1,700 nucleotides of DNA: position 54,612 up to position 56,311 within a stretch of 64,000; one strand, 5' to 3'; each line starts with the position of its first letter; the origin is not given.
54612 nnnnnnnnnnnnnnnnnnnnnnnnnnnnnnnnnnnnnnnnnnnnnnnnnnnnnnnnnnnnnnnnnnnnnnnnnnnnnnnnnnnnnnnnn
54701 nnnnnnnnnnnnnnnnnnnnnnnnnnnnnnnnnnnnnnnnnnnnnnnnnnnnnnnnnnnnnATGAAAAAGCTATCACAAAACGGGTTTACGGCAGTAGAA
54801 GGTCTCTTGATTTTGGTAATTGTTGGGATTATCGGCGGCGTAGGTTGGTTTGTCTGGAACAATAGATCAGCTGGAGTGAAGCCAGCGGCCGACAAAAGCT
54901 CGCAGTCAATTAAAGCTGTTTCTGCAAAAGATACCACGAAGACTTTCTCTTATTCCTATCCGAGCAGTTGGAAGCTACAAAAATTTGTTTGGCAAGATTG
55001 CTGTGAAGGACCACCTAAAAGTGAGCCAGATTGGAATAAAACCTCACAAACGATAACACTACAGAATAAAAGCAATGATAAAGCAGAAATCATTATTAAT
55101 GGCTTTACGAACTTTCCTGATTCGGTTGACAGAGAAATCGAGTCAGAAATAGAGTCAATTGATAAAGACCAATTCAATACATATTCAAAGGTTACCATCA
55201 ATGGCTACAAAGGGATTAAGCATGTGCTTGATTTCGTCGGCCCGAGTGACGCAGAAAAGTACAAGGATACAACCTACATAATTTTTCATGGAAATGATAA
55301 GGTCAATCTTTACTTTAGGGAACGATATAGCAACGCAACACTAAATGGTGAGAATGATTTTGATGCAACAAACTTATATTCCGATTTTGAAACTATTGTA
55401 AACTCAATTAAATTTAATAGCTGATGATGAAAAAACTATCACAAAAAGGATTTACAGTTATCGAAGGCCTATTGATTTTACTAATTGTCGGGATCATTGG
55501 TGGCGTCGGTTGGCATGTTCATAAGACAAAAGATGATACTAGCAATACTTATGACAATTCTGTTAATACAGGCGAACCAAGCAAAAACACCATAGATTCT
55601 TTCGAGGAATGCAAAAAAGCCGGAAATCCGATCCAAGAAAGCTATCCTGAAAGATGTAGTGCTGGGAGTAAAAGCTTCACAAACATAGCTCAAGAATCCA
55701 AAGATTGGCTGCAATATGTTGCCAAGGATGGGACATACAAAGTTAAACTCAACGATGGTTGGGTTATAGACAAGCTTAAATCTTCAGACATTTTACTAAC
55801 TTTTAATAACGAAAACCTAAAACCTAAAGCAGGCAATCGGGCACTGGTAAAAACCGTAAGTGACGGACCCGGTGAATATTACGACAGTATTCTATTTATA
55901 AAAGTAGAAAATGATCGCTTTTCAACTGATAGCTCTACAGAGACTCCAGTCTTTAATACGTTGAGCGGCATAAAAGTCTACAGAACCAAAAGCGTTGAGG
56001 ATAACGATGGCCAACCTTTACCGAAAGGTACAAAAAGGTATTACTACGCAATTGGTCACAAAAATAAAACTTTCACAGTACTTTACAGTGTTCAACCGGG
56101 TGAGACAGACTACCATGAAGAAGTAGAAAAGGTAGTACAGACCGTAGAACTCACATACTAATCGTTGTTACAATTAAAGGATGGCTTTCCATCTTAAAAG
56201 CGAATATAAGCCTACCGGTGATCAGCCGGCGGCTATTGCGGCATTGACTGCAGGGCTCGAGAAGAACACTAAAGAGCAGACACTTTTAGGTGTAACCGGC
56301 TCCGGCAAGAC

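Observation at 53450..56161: Tandem array of four paralogous type IV pilin-like genes sharing a near-identical N-terminal module with divergent C-terminal domains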

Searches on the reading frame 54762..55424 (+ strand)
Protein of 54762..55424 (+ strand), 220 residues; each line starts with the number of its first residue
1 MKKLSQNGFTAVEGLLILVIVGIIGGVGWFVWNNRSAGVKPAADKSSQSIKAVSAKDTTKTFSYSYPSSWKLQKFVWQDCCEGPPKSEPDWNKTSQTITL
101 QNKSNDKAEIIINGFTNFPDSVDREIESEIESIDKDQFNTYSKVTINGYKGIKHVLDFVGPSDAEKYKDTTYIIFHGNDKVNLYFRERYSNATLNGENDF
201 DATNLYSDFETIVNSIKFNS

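Call 6: search_protein_families(library=pfam, proteins=[window:54762-55424:+], max_evalue=0.1)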
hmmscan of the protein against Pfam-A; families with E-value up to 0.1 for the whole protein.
window:54762-55424:+ (220 aa): 2 families
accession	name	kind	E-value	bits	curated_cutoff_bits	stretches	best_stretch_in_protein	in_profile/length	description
PF07963.17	N_methyl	-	0.025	14.6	21.2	1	5-27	3-25/27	Prokaryotic N-terminal methylation motif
PF22768.1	SPP1_Dit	-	0.079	13.6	25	0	174-212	37-73/97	Siphovirus-type tail component, C-terminal domain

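Call 7: search_protein_families(library=ncbifam, proteins=[window:54762-55424:+], max_evalue=0.1)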
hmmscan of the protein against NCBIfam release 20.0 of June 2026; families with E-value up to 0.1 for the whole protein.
window:54762-55424:+ (220 aa): 4 families
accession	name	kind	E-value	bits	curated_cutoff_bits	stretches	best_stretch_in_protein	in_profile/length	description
NF042931.1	SAG1386_EF1546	equivalog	0.012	15.7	80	1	15-96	34-97/158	SAG1386/EF1546 family surface-associated protein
NF038341.1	ligase_FadD4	exception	0.012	14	850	1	110-172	128-190/506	fatty-acid--CoA ligase FadD4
NF007800.0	PRK10506.1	equivalog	0.05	13.4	158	1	5-34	7-36/163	prepilin peptidase-dependent protein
NF041600.1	cyt_ox_CcoM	equivalog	0.087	13.3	40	1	18-33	15-30/34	cytochrome c oxidase subunit CcoM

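Call 19: find_related_loci(query=A3, collection=genome_contigs, flank=10000)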
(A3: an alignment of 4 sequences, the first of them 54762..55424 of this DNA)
Query A3 (220 aa) in genome_contigs; peptide patterns used: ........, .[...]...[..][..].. (x = any residue, [..] = any of these).
91 stretches matched a pattern; 7 encode a relative of the query (tblastn E <= 1e-3); 7 distinct loci.
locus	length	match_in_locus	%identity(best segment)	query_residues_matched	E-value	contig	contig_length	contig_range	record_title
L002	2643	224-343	63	1-39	4e-12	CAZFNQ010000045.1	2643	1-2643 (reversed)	MAG TPA_asm: uncultured Candidatus Saccharibacteria bacterium isolate SRP200132_co1_509 genome assembly, contig: NODE_88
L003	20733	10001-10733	65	5-35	7e-11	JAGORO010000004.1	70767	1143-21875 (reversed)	Candidatus Saccharibacteria bacterium isolate Gw_Eff_bin_276 Gw_Eff_502_length_70767_cov_5.826274, whole genome shotgun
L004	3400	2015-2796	51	1-49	2e-10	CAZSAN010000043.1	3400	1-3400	MAG TPA_asm: uncultured Candidatus Saccharibacteria bacterium isolate binchicken_co84_80 genome assembly, contig: k141_1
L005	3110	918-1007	67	5-34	2e-9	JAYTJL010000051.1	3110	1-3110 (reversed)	MAG: Candidatus Saccharibacteria bacterium isolate GFS_2951 GFS_2951_50, whole genome shotgun sequence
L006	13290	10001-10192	41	6-60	4e-8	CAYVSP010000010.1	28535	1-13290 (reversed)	MAG TPA_asm: uncultured Candidatus Saccharibacteria bacterium isolate SRP200132_co1_486 genome assembly, contig: NODE_28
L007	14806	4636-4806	40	1-63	7e-8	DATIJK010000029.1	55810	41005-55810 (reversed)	MAG TPA_asm: Candidatus Saccharimonadales bacterium isolate SMAG_U15689 k141_692010, whole genome shotgun sequence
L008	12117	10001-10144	44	1-50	2e-8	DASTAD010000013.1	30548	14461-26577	MAG TPA_asm: Candidatus Saccharimonadales bacterium isolate SMAG_U726 k141_142082, whole genome shotgun sequence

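Call 46: predict_structure(alignment_id=A5)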
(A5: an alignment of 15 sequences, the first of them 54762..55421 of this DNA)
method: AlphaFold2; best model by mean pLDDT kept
length: 220 residues; sequences in the alignment: 15
mean_pLDDT: 79.0   pTM: 0.69
mean pLDDT of the five models: 79.0, 73.9, 69.9, 62.0, 54.9
residues with pLDDT >= 90: 97; 70-90: 60; 50-70: 29; < 50: 34
segments of 3 or more residues with pLDDT < 50: 1-9, 25-49
pLDDT, mean of each block of 10 residues (from residue 1): 43 63 50 38 39 89 95 74 69 87 94 86 88 88 95 92 85 94 95 87 94 93
secondary structure, 60 per line:
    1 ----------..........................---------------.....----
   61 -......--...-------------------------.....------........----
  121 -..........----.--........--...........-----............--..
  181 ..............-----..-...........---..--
elements in order: H11-36 E52-56 E62-67 E70-72 E98-102 E109-116 H122-131 E139-146 E149-159 E165-176 E179-191 H203-213

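Call 50: fold_search(model_id=the predicted structure, library=pdb)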
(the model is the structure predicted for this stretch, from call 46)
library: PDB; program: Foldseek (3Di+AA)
matches with E <= 10: 927; with E <= 0.001: 21
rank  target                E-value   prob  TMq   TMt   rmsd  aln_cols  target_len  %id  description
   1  2xb3                  1.2e-05  1.00  0.45  0.60   5.9       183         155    8  The Structure of Cyanobacterial PsbP (released 2010-08-25)
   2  9grx_0                1.5e-05  1.00  0.43  0.56   6.0       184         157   11  NDH-PSI-LHCI supercomplex from S. oleracea (released 2025-02-12)
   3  3hlz_B                2.1e-05  1.00  0.44  0.37   6.0       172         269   15  Crystal structure of BT_1490 (NP_810393.1) from BACTEROIDES THETAIOTAOMICRON VPI-5482 at 1.50 A resolution (released 2009-06-16)
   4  3hlz_A                2.2e-05  1.00  0.46  0.38   5.2       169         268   14  Crystal structure of BT_1490 (NP_810393.1) from BACTEROIDES THETAIOTAOMICRON VPI-5482 at 1.50 A resolution (released 2009-06-16)
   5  2vu4                  2.4e-05  1.00  0.41  0.57   6.8       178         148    8  Structure of PsbP protein from Spinacia oleracea at 1.98 A resolution (released 2009-07-21)
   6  4rth_A                2.9e-05  1.00  0.43  0.54   8.0       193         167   10  The crystal structure of PsbP from Zea mays (released 2015-03-11)
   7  4rth_B                4.6e-05  1.00  0.40  0.50   8.3       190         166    9  The crystal structure of PsbP from Zea mays (released 2015-03-11)
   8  8z9d_P                4.9e-05  1.00  0.42  0.47  10.2       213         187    8  cryo-EM structure of PSII-LHCII megacomplex from spinach (released 2024-11-13)
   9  1v2b_A                7.5e-05  1.00  0.42  0.58   6.6       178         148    8  Crystal Structure of PsbP Protein in the Oxygen-Evolving Complex of Photosystem II from Higher Plants (released 2004-05-18)
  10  4rti                  7.9e-05  1.00  0.43  0.52   7.4       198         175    9  The crystal structure of PsbP from Spinacia oleracea (released 2015-03-11)
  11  1v2b_B                8.4e-05  1.00  0.39  0.52   7.8       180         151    9  Crystal Structure of PsbP Protein in the Oxygen-Evolving Complex of Photosystem II from Higher Plants (released 2004-05-18)
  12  7wff_f                1.8e-04  1.00  0.42  0.57   5.8       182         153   10  Subcomplexes B,M and L in the Cylic electron transfer supercomplex NDH-PSI from Arabidopsis (released 2022-03-16)
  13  5zx9                  1.9e-04  1.00  0.36  0.46   9.5       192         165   12  Crystal structure of apo form fibronectin-binding protein Apa from Mycobacterium tuberculosis (released 2019-05-29)
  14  9i4t_P                2.1e-04  1.00  0.41  0.50   7.3       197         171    8  Photosystem II from Arabidopsis thaliana (released 2026-03-25)
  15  6kac_P                2.9e-04  1.00  0.40  0.46   7.7       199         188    8  Cryo-EM structure of the C2S2-type PSII-LHCII supercomplex from Chlamydomonas reihardtii (released 2019-10-23)
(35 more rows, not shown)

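Call 71: search_solved_structures(query=A3, max_evalue=1)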
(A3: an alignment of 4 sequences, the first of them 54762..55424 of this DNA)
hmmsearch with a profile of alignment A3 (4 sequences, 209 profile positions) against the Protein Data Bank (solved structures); distinct sequences matched with E-value up to 1: 1.
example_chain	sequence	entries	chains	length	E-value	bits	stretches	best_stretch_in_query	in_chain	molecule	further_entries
9egp_A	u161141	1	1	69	0.84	13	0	3-26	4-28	Geopilin domain 1 protein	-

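Call 82: find_related_loci(query=A3, collection=metagenome_contigs, flank=6000)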
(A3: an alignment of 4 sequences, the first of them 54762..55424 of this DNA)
Query A3 (220 aa) in metagenome_contigs; peptide patterns used: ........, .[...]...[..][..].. (x = any residue, [..] = any of these).
159 stretches matched a pattern; 8 encode a relative of the query (tblastn E <= 1e-3); 8 distinct loci.
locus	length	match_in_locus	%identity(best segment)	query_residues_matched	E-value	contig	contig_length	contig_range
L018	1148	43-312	38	1-83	3e-14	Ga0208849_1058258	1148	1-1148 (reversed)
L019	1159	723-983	38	5-70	6e-12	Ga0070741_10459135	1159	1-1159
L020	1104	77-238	56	6-57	3e-11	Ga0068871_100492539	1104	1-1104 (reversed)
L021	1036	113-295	39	1-61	5e-11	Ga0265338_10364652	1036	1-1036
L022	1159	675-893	32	1-73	3e-10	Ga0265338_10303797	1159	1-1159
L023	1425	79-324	32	1-74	1e-8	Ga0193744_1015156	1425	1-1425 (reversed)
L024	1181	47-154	53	1-34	1e-8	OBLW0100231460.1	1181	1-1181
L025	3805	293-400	61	1-34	1e-5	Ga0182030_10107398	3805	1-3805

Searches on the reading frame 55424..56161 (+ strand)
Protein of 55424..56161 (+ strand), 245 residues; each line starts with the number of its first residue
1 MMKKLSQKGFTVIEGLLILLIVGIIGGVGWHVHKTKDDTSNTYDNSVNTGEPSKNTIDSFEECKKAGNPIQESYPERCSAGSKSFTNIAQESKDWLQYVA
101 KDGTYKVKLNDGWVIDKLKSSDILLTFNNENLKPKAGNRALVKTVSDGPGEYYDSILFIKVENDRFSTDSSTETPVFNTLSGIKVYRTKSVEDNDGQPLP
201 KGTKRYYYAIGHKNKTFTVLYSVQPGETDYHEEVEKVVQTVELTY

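Call 6: search_protein_families(library=pfam, proteins=[window:55424-56161:+], max_evalue=0.1)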
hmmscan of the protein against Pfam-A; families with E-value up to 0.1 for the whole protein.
window:55424-56161:+ (245 aa): 2 families
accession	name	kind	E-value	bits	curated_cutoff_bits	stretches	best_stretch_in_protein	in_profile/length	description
PF07963.17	N_methyl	-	0.025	14.6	21.2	1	6-28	3-25/27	Prokaryotic N-terminal methylation motif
PF23893.1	Y4YQ_C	-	0.079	13.2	27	0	109-130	28-49/53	Uncharacterised protein Y4YQ C-terminal domain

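Call 7: search_protein_families(library=ncbifam, proteins=[window:55424-56161:+], max_evalue=0.1)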
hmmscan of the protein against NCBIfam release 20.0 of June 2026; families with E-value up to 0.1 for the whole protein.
window:55424-56161:+ (245 aa): 4 families
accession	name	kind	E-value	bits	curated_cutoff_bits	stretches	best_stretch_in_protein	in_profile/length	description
TIGR01708.2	typeII_sec_gspH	equivalog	0.0049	16.9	80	1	7-28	1-22/169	type II secretion system minor pseudopilin GspH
NF042931.1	SAG1386_EF1546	equivalog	0.033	14.3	80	1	3-118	24-134/158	SAG1386/EF1546 family surface-associated protein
NF040999.1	pilin_ComGC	equivalog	0.036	14.3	75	0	7-25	1-19/84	competence type IV pilus major pilin ComGC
NF007800.0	PRK10506.1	equivalog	0.079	12.8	158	0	6-35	7-39/163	prepilin peptidase-dependent protein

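Call 14: find_encoding_contigs(protein=window:55424-56161:+, flank=10000, max_places=6)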
Protein window:55424-56161:+ (245 aa): no gene with exactly this product is on record in the collection.

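Call 64: search_protein_representatives(protein=window:55424-56158:+)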
Query: 245 residues. Proteins with E-value up to 0.001 (for the whole library): 1088; up to 1e-10: 177; up to 1e-30: 5. The best 150 are listed.
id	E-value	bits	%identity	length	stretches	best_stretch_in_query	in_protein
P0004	4.7e-161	550.2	100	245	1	1-245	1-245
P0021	1.5e-38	149.2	43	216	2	82-245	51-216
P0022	7.5e-32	127.3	38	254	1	5-243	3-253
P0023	1.8e-31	126.1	35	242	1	4-242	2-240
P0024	3.6e-31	125.1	39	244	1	2-242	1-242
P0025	5.5e-30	121.2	37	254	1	4-243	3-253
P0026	9.6e-30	120.4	34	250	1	4-243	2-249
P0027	2.4e-27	112.5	36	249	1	5-242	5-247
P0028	3.3e-27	112.1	34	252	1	4-243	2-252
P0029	6.7e-27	111.1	36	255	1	2-242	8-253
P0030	7.3e-26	107.7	33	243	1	15-241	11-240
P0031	8.2e-26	107.5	37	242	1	2-243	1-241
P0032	1.1e-25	107.1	37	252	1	6-243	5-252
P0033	5.6e-23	98.3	34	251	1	4-243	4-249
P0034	9.0e-23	97.6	39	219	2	90-243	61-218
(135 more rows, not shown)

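Call 68: search_protein_families(library=pfam, alignment_id=A9, max_evalue=0.01)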
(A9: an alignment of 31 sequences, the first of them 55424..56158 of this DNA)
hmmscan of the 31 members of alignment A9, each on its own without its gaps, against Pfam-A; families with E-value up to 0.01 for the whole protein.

A. member 1, window:55424-56158:+ (245 aa): 0 families

B. families by the number of members that match (of 31 scanned): 7 families
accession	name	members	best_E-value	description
PF07963.17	N_methyl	5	4.5e-07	Prokaryotic N-terminal methylation motif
PF09976.15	TPR_21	4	0.002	Tetratricopeptide repeat-like domain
PF16982.10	Flp1_like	2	0.0045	Putative Flagellin, Flp1-like, domain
PF13268.11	DUF4059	1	0.0048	Protein of unknown function (DUF4059)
PF12072.13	RNase_Y_N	1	0.0053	RNase Y N-terminal region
PF17357.7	FIT1_2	1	0.0081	Facilitor Of iron transport 1 and 2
PF00932.25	LTD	1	0.0097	Lamin Tail Domain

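Call 70: search_solved_structures(query=A9, max_evalue=1)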
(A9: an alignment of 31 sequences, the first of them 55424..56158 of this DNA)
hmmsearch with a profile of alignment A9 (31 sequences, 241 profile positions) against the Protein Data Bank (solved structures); distinct sequences matched with E-value up to 1: 8.
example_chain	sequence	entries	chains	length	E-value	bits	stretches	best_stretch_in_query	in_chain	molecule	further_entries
9laa_A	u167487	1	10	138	0.0011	21.8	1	2-58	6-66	Type IV pilin protein PilA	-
9egp_A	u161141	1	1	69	0.0016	21.2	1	4-39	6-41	Geopilin domain 1 protein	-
7tgg_A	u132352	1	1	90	0.004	19.9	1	4-54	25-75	Geopilin domain 1 protein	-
9lab_B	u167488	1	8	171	0.24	14.1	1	4-27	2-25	MSHA major pilin subunit MshA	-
8pfb_G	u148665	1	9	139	0.37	13.4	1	9-42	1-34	Type IV pilin PilE1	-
9hmf_O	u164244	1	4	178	0.53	12.9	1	3-60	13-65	Flagellar protein FliL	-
2m7g_A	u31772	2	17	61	0.67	12.6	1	9-54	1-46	Geopilin domain 1 protein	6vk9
8fk7_A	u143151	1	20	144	0.7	12.6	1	4-47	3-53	Flagellin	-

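Call 72: find_encoding_contigs(protein=P0021, flank=8000, max_places=3)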
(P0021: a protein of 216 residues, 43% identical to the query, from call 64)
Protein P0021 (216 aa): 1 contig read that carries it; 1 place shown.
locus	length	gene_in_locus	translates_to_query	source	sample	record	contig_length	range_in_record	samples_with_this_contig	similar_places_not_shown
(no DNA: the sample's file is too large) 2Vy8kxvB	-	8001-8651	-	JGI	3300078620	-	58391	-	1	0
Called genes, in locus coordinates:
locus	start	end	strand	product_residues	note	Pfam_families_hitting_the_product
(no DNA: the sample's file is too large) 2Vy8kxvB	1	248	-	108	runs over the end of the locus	-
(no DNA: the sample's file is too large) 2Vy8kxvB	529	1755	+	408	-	PF10017:Methyltransf_33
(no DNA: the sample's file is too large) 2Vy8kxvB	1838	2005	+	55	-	-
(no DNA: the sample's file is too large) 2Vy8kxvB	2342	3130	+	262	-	PF13489:Methyltransf_23, PF08241:Methyltransf_11 (weak), PF08242:Methyltransf_12, PF13649:Methyltransf_25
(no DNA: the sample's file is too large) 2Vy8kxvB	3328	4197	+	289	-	PF02661:Fic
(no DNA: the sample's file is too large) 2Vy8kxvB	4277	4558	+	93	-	-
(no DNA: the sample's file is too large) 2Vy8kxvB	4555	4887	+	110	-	PF02452:PemK_toxin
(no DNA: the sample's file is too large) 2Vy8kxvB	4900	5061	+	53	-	-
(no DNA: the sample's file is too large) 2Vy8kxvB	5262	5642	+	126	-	-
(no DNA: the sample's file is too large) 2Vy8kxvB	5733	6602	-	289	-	PF00398:RrnaAD, PF13649:Methyltransf_25 (faint)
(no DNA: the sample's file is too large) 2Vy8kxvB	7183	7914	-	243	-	PF03734:YkuD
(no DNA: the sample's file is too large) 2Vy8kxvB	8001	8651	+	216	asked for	-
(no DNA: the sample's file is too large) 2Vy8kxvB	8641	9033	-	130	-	PF00719:Pyrophosphatase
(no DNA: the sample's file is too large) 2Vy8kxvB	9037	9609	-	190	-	PF00293:NUDIX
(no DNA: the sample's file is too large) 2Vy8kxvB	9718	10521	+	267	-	PF19458:DUF5995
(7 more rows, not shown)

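Call 73: find_encoding_contigs(protein=P0024, flank=8000, max_places=4)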
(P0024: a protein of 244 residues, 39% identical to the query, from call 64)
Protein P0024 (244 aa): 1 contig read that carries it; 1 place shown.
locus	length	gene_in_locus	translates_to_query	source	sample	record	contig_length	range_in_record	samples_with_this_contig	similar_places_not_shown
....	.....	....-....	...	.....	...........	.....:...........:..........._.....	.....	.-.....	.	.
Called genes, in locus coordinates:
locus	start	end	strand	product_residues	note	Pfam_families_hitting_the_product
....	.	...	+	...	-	?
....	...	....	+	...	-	-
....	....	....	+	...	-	-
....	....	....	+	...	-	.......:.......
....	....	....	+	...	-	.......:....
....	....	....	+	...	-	-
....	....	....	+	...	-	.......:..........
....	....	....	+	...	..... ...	-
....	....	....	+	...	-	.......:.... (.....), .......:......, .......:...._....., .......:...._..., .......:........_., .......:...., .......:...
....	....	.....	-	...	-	-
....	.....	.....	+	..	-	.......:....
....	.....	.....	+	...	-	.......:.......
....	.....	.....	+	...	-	-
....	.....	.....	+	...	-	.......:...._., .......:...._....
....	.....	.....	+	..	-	-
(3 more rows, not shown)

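Call 74: find_encoding_contigs(protein=P0022, flank=8000, max_places=4)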
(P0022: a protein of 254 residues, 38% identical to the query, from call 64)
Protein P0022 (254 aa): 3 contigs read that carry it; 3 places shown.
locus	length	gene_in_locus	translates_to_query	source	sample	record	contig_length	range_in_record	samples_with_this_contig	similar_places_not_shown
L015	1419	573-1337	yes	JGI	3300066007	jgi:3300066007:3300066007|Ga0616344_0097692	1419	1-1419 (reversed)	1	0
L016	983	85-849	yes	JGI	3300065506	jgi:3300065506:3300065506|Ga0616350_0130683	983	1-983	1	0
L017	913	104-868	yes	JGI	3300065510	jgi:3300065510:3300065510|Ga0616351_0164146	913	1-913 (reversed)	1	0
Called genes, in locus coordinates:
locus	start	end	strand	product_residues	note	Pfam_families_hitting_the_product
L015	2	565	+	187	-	?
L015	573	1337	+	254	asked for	-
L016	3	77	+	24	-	?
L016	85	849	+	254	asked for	-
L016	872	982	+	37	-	?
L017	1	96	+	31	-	?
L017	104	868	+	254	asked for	-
